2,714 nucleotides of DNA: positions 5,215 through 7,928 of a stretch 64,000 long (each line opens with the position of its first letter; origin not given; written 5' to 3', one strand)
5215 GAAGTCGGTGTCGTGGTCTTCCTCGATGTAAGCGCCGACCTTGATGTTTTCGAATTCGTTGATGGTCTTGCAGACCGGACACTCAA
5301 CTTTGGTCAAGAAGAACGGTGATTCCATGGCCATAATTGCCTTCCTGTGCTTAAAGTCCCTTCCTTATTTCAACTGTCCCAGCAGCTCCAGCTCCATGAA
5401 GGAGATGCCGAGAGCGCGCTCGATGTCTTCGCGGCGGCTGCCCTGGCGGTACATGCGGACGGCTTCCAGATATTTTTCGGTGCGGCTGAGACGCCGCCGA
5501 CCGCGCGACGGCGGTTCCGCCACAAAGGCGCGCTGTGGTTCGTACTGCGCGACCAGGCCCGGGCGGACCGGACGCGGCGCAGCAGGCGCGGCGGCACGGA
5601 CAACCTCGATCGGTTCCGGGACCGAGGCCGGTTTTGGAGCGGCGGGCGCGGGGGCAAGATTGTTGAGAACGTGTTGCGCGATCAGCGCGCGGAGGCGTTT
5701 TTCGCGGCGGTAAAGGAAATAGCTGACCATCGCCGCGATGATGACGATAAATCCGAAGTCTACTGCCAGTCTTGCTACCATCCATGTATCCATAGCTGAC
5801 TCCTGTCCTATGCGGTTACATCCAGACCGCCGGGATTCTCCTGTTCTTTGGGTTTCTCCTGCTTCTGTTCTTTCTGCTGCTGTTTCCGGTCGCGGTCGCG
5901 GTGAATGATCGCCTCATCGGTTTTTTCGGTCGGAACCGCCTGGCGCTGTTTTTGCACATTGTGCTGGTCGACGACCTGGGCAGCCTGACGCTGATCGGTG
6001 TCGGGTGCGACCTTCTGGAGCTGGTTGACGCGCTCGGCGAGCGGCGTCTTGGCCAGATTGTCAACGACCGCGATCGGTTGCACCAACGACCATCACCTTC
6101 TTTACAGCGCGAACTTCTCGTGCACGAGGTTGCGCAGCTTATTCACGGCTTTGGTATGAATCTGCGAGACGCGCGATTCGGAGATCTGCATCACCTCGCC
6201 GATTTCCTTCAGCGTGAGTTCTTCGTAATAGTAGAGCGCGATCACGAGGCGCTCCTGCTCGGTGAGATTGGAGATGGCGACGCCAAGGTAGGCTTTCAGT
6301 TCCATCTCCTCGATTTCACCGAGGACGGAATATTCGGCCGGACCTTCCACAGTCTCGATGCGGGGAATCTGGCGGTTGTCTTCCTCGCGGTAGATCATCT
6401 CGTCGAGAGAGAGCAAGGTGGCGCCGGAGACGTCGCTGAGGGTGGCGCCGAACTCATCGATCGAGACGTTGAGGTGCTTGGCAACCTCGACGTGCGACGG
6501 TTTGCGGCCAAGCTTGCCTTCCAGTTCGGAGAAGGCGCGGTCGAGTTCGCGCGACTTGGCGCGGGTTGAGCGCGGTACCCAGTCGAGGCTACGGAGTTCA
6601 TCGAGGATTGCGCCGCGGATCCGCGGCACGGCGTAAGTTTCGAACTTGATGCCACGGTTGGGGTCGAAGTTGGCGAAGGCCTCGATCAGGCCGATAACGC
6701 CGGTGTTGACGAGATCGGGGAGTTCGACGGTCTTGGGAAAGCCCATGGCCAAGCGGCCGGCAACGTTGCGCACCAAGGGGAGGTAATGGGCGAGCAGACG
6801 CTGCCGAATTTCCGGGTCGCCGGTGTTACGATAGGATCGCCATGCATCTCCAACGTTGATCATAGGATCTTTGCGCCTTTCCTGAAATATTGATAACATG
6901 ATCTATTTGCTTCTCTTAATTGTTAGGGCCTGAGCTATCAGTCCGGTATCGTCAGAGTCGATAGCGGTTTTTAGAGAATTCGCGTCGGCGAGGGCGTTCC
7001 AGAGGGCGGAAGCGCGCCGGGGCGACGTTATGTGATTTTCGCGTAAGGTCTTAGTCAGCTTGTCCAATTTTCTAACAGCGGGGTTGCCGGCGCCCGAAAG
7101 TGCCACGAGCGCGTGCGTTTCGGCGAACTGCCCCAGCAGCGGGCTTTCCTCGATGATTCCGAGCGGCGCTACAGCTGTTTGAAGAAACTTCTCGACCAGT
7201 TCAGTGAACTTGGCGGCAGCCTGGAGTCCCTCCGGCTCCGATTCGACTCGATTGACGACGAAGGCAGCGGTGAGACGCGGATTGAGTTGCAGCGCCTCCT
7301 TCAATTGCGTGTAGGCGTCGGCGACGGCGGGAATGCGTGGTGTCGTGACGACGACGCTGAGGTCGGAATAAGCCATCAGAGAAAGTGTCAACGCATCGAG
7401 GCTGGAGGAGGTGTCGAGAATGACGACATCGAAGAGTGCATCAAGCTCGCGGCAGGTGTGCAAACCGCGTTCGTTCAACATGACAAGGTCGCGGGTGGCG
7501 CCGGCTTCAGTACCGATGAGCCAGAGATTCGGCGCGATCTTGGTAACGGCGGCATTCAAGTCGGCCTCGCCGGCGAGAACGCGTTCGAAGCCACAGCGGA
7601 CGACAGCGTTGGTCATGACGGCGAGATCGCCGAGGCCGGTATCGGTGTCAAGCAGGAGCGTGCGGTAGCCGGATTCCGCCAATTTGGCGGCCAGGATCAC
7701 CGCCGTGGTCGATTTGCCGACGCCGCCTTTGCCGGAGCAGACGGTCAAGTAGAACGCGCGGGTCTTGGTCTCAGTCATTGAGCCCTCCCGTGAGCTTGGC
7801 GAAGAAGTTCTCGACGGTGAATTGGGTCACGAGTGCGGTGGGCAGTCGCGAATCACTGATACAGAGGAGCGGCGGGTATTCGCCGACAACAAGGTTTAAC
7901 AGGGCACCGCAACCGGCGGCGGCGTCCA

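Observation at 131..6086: c-di-GMP PilZ pair plus unknown proteins and a two-component system appended downstream of fliA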

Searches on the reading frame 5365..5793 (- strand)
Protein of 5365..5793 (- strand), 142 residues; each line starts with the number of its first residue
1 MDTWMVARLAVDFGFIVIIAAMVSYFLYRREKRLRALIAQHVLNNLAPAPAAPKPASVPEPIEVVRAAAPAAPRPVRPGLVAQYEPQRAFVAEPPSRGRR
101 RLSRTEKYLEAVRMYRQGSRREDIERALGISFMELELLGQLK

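Call 3: search_protein_families(library=pfam, proteins=[window:5365-5793:-], max_evalue=0.01)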
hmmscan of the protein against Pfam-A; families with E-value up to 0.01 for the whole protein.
window:5365-5793:- (142 aa): 2 families
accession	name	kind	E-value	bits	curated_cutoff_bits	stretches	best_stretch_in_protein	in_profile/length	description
PF10975.14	DUF2802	-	0.00068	20.2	33.5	1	104-141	29-66/68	Protein of unknown function (DUF2802)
PF02796.21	HTH_7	-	0.0058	17.2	23.8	1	98-131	1-34/45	Helix-turn-helix domain of resolvase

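Call 6: search_protein_families(library=ncbifam, proteins=[window:5365-5793:-], max_evalue=0.01)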
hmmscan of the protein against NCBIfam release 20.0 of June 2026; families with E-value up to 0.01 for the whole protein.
window:5365-5793:- (142 aa): 0 families

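Call 26: search_protein_families(library=pfam, alignment_id=A1, max_evalue=0.1)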
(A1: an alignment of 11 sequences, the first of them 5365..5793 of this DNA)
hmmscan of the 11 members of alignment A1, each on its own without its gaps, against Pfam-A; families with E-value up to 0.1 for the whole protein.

A. member 1, window:5365-5793:- (142 aa): 4 families
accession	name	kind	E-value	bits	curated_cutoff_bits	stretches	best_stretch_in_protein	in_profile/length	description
PF10975.14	DUF2802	-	0.00068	20.2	33.5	1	104-141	29-66/68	Protein of unknown function (DUF2802)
PF02796.21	HTH_7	-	0.0058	17.2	23.8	1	98-131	1-34/45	Helix-turn-helix domain of resolvase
PF14316.11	DUF4381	-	0.051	14.3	27.2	1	15-71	28-82/145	Domain of unknown function (DUF4381)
PF22448.1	RepB_primase_C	-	0.088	13.1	26.1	0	111-128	11-28/54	RepB DNA-primase C-terminal helical domain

B. families by the number of members that match (of 11 scanned): 6 families
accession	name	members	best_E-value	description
PF10975.14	DUF2802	10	0.00017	Protein of unknown function (DUF2802)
PF02796.21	HTH_7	6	0.0042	Helix-turn-helix domain of resolvase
PF22448.1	RepB_primase_C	2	0.076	RepB DNA-primase C-terminal helical domain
PF20011.4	fvmJAB_N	1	0.016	JAB N-terminal domain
PF17669.6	DUF5529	1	0.04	Family of unknown function (DUF5529)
PF14316.11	DUF4381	1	0.051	Domain of unknown function (DUF4381)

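Call 57: search_protein_families(library=pfam, alignment_id=A4, max_evalue=0.01)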
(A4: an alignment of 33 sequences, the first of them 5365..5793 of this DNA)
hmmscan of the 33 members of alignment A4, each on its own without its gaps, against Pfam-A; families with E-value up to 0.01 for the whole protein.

A. member 1, window:5365-5793:- (142 aa): 2 families
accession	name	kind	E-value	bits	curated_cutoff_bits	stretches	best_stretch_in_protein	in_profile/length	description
PF10975.14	DUF2802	-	0.00068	20.2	33.5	1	104-141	29-66/68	Protein of unknown function (DUF2802)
PF02796.21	HTH_7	-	0.0058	17.2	23.8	1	98-131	1-34/45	Helix-turn-helix domain of resolvase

B. families by the number of members that match (of 33 scanned): 4 families
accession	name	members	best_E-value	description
PF10975.14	DUF2802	2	0.00068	Protein of unknown function (DUF2802)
PF24807.1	WD40_CDC20-Fz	1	0.00041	CDC20/Fizzy WD40 domain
PF22943.2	HTH_68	1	0.0022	Putative helix-turn-helix domain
PF02796.21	HTH_7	1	0.0058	Helix-turn-helix domain of resolvase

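Call 60: find_homologous_proteins(query=window:5365-5793:-, max_evalue=0.001)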
Query window:5365-5793:- (142 aa): 60 proteins with E <= 0.001 among 852 candidates.
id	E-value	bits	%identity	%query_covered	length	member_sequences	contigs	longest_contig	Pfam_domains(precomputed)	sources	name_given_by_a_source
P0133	6.9e-83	293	99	100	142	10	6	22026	-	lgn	-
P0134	5.1e-57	210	76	100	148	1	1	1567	-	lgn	-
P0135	3.8e-52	194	72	100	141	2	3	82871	-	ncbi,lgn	-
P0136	2.7e-42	162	62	100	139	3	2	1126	-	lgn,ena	-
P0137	1.1e-41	160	60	100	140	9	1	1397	-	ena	-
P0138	4.8e-40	155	60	100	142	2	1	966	-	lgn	-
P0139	8.9e-40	154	63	100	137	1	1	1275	-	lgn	-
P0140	9.0e-40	154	56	100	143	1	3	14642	-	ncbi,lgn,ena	ncbi:MAG: hypothetical protein WBP29_05355 [Candidatus Zixiibacteriota bacterium]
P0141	1.4e-39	153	59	100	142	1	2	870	-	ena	-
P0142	4.0e-38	149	58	100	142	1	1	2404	-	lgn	-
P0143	1.2e-37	147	56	100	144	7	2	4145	-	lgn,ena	-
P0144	1.2e-37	147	58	100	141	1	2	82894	-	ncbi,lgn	-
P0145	1.2e-37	147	58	100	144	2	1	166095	-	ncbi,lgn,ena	-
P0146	1.6e-37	147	59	100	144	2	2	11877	-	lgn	-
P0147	1.7e-36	143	56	100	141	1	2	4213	-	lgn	-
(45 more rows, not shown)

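Call 73: search_protein_representatives(alignment_id=A6)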
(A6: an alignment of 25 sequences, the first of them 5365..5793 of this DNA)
Query: 25 sequences, 138 profile positions. Proteins with E-value up to 0.001 (for the whole library): 11; up to 1e-10: 10; up to 1e-30: 8. The best 11 are listed.
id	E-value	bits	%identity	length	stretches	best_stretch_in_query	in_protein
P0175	1.1e-53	198.1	-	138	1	1-138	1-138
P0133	1.6e-49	184.6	-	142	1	1-138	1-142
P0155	6.2e-48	179.4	-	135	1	1-137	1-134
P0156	6.9e-44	166.3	-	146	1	1-138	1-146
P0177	1.0e-42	162.5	-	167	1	1-138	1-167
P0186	1.2e-38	149.3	-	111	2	76-138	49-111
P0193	9.2e-33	130.3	-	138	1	1-138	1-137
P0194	8.1e-31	124.0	-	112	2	81-138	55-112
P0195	2.1e-27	112.9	-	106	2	91-137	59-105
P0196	5.8e-21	92.0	-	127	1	1-91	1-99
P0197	6.5e-05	40.1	-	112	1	1-105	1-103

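Call 76: search_solved_structures(query=A4, max_evalue=10, show_alignments=1)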
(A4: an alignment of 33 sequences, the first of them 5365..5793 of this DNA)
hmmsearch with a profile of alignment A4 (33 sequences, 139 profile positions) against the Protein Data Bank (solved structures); distinct sequences matched with E-value up to 10: 12.
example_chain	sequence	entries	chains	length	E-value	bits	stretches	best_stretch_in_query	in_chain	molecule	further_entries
8vd6_A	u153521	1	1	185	0.00049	23.7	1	97-131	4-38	CAP REPEAT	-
7th0_A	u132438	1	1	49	0.36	14.5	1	101-134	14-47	Recombination-promoting nuclease RpnA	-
9bkj_R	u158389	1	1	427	0.44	14.2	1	13-113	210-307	Cholecystokinin receptor type A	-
7mby_R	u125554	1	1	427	0.44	14.2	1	13-113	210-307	Cholecystokinin receptor type A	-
7ezh_D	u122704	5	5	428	0.44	14.2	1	13-113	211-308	Cholecystokinin receptor type A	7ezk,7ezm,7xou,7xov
7mbx_R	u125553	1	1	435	0.45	14.1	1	13-113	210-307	Cholecystokinin receptor type A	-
7ph8_A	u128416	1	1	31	1.2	12.8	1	13-38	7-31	Insulin-like growth factor 1 receptor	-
6g94_S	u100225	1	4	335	1.3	12.6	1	13-60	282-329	Hydrogenase-1 small chain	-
3uqy_S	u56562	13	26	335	1.3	12.6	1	13-60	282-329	Hydrogenase-1 small chain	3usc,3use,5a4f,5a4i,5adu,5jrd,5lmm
4gd3_S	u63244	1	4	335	1.3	12.6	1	13-60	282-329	Hydrogenase-1 small chain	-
8xmn_C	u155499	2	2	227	1.8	12.2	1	18-56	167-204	Sodium channel subunit beta-2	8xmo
6j8g_C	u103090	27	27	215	2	12.1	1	18-54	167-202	Sodium channel subunit beta-2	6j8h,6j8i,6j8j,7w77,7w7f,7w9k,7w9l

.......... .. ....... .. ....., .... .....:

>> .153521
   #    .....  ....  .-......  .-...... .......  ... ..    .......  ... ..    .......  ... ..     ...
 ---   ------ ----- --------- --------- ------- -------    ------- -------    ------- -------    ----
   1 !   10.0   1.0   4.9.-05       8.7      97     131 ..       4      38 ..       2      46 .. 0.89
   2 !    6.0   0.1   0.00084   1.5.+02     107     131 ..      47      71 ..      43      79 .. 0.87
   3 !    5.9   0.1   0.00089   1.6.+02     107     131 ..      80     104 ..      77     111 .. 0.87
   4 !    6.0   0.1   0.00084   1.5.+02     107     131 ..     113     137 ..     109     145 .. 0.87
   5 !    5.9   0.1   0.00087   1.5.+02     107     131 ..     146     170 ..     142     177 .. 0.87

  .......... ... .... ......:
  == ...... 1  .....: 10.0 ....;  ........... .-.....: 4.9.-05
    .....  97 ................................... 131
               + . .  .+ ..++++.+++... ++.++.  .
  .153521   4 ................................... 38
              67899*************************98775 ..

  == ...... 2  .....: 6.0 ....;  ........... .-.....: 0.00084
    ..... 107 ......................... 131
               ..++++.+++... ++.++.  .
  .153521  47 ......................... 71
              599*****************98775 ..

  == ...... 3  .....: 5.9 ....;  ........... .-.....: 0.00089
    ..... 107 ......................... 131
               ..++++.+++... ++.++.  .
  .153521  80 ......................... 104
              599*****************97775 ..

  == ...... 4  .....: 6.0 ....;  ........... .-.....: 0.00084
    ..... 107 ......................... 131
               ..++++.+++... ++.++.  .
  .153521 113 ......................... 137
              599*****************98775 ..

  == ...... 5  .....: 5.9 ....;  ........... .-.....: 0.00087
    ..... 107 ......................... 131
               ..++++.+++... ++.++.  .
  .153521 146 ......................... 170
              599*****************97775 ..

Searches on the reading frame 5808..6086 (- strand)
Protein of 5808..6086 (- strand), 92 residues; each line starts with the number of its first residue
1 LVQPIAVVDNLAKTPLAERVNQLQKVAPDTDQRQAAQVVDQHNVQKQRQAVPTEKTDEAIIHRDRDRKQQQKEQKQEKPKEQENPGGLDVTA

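Call 3: search_protein_families(library=pfam, proteins=[window:5808-6086:-], max_evalue=0.01)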
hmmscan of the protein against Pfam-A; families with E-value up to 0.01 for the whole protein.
window:5808-6086:- (92 aa): 0 families

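Call 6: search_protein_families(library=ncbifam, proteins=[window:5808-6086:-], max_evalue=0.01)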
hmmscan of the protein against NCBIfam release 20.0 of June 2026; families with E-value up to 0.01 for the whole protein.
window:5808-6086:- (92 aa): 0 families

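Call 34: search_protein_families(library=pfam, proteins=[window:5808-6086:-], max_evalue=10)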
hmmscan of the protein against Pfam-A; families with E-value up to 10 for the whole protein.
window:5808-6086:- (92 aa): 4 families
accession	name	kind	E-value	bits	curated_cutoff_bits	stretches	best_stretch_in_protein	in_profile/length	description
PF10278.14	Med19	-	0.34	11.3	25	1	11-79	92-160/178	Mediator of RNA pol II transcription subunit 19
PF11208.13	DUF2992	-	1.7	9.4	23.8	1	9-79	47-118/132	Protein of unknown function (DUF2992)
PF24871.1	Piezo_TM1-24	-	6.3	5.6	28.8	1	22-82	319-381/682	Piezo TM1-24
PF01080.22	Presenilin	-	8.7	5.4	34.3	1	32-81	257-305/408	Presenilin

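Call 58: search_protein_families(library=pfam, alignment_id=A5, max_evalue=0.05)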
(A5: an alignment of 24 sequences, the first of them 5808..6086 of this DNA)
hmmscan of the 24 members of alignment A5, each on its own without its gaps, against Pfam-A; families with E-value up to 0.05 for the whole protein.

A. member 1, window:5808-6086:- (92 aa): 0 families

B. families by the number of members that match (of 24 scanned): 5 families
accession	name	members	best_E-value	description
PF09507.16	CDC27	1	0.00076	DNA polymerase subunit Cdc27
PF12602.13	FinO_N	1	0.012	Fertility inhibition protein N terminal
PF04887.17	Pox_M2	1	0.033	Poxvirus M2 protein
PF09537.16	DUF2383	1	0.04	Domain of unknown function (DUF2383)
PF03535.18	Paxillin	1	0.049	Paxillin family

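Call 75: search_solved_structures(query=A5, max_evalue=10, show_alignments=1)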
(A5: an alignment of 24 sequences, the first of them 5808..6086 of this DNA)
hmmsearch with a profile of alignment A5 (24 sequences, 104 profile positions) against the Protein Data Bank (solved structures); distinct sequences matched with E-value up to 10: 0.

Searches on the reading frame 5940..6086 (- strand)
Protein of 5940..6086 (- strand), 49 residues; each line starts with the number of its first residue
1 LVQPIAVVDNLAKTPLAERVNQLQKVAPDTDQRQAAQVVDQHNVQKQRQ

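Call 93: search_protein_families(library=pfam, proteins=[window:5940-6086:-], max_evalue=10)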
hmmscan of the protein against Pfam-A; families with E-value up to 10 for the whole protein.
seq(49 aa): 0 families

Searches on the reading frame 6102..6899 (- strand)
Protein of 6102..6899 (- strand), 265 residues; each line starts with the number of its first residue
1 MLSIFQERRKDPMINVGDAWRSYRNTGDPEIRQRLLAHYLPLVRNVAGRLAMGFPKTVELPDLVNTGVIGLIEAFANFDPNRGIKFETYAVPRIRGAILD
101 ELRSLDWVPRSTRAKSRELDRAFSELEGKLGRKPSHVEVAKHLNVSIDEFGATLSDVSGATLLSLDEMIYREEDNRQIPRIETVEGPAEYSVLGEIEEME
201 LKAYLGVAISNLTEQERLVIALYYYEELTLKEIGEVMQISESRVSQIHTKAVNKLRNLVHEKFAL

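Call 3: search_protein_families(library=pfam, proteins=[window:6102-6899:-], max_evalue=0.01)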
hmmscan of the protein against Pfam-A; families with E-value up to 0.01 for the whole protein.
window:6102-6899:- (265 aa): 6 families
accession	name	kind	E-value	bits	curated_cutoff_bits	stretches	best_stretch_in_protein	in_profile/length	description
PF04545.22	Sigma70_r4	-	8.5e-22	76.9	24.1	1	208-257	1-50/50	Sigma-70, region 4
PF04542.20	Sigma70_r2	-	1.4e-16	60.5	24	1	35-107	1-70/71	Sigma-70 region 2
PF08281.18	Sigma70_r4_2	-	1.5e-09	37.8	25.7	1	205-254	4-53/54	Sigma-70, region 4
PF04539.22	Sigma70_r3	-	2.2e-08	34.5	25.3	1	116-167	3-54/78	Sigma-70 region 3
PF13384.12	HTH_23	-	5.3e-05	23.3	24.6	1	212-248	2-38/50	Homeodomain-like domain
PF04297.20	UPF0122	-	0.00028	21.5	22.7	1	209-255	15-61/101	Putative helix-turn-helix protein, YlxM / p13 like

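Call 6: search_protein_families(library=ncbifam, proteins=[window:6102-6899:-], max_evalue=0.01)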
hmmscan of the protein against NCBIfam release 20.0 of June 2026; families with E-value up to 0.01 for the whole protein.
window:6102-6899:- (265 aa): 86 families (the best 25 are shown)
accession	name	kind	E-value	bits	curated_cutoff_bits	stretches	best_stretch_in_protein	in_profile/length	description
NF004935.0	PRK06288.1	equivalog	1.9e-90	303.1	343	1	15-258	18-261/270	RNA polymerase sigma factor WhiG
TIGR02479.1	FliA_WhiG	subfamily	5e-79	265.2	189.6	1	35-258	1-222/224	FliA/WhiG family RNA polymerase sigma factor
NF005413.0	PRK06986.1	subfamily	1.9e-72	244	201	1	23-261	7-238/241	RNA polymerase sigma factor FliA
NF005809.0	PRK07670.1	equivalog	2e-65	220.8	326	1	18-262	11-253/255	FliA/WhiG family RNA polymerase sigma factor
NF004572.0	PRK05911.1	equivalog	6.6e-58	196.1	378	1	15-257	8-251/257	RNA polymerase sigma factor sigma-28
NF009091.0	PRK12427.1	equivalog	7.5e-42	143.6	339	1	32-259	17-231/233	FliA/WhiG family RNA polymerase sigma factor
TIGR02980.1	SigBFG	subfamily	7.6e-40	137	234.35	1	30-258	3-225/227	SigB/SigF/SigG family RNA polymerase sigma factor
TIGR02937.1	sigma70-ECF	superfamily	2.1e-34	118.5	42.9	1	32-257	3-163/165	sigma-70 family RNA polymerase sigma factor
NF005644.0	PRK07408.1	subfamily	6.4e-33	114.5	261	1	20-261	17-255/258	RNA polymerase sigma factor SigF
TIGR02941.1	Sigma_B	equivalog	1.6e-29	103.1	315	1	26-260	25-254/255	RNA polymerase sigma factor SigB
TIGR02885.1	spore_sigF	equivalog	1.8e-29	103.2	321.45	1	26-257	7-229/231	RNA polymerase sporulation sigma factor SigF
NF004052.0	PRK05572.1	subfamily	2.6e-28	99.2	311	1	25-259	27-250/252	SigF/SigG family RNA polymerase sporulation sigma factor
NF005514.0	PRK07122.1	subfamily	8.2e-28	97.3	372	1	32-257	42-261/264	RNA polymerase sigma factor SigF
TIGR02997.1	Sig70-cyanoRpoD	subfamily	2e-26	93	384.5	1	31-256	75-298/298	RNA polymerase sigma factor, RpoD/SigA family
TIGR02394.1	rpoS_proteo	equivalog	1.2e-25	90.7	378.7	1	25-261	41-276/285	RNA polymerase sigma factor RpoS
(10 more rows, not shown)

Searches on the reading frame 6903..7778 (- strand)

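Call 3: search_protein_families(library=pfam, proteins=[window:6903-7778:-], max_evalue=0.01)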
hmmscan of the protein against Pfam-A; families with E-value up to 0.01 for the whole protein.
window:6903-7778:- (291 aa): 11 families
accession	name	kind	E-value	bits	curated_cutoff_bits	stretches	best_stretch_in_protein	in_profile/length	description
PF13614.12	AAA_31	-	2.2e-14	54.2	27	1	13-149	6-151/177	AAA domain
PF01656.29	CbiA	-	4.7e-14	52.8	25.4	1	11-217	1-117/125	CobQ/CobB/MinD/ParA nucleotide binding domain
PF10609.15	ParA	-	5.8e-12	46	27.1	1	11-47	6-42/246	NUBPL iron-transfer P-loop NTPase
PF02374.21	ArsA_ATPase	-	1.7e-07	31.2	24.3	1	13-46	5-38/305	Anion-transporting ATPase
PF06564.18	CBP_BcsQ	-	2e-05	24.7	21.3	1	16-148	9-148/234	Cellulose biosynthesis protein BcsQ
PF13479.12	AAA_24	-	3.9e-05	24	27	1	15-129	8-78/195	AAA domain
PF09140.17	MipZ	-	0.00024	20.9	20.7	1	13-132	5-116/262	ATPase MipZ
PF16575.11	CLP1_P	-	0.00025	21.4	26.6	1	16-53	1-38/188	mRNA cleavage and polyadenylation factor CLP1 P-loop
PF07015.17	VirC1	-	0.00057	19.7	24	1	11-47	4-40/231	VirC1 protein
PF00142.24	Fer4_NifH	-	0.0011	19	25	1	15-46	6-37/271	4Fe-4S iron sulfur cluster binding proteins, NifH/frxC family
PF20720.3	nSTAND3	-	0.0095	16.1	27.2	0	13-43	21-51/155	Novel STAND NTPase 3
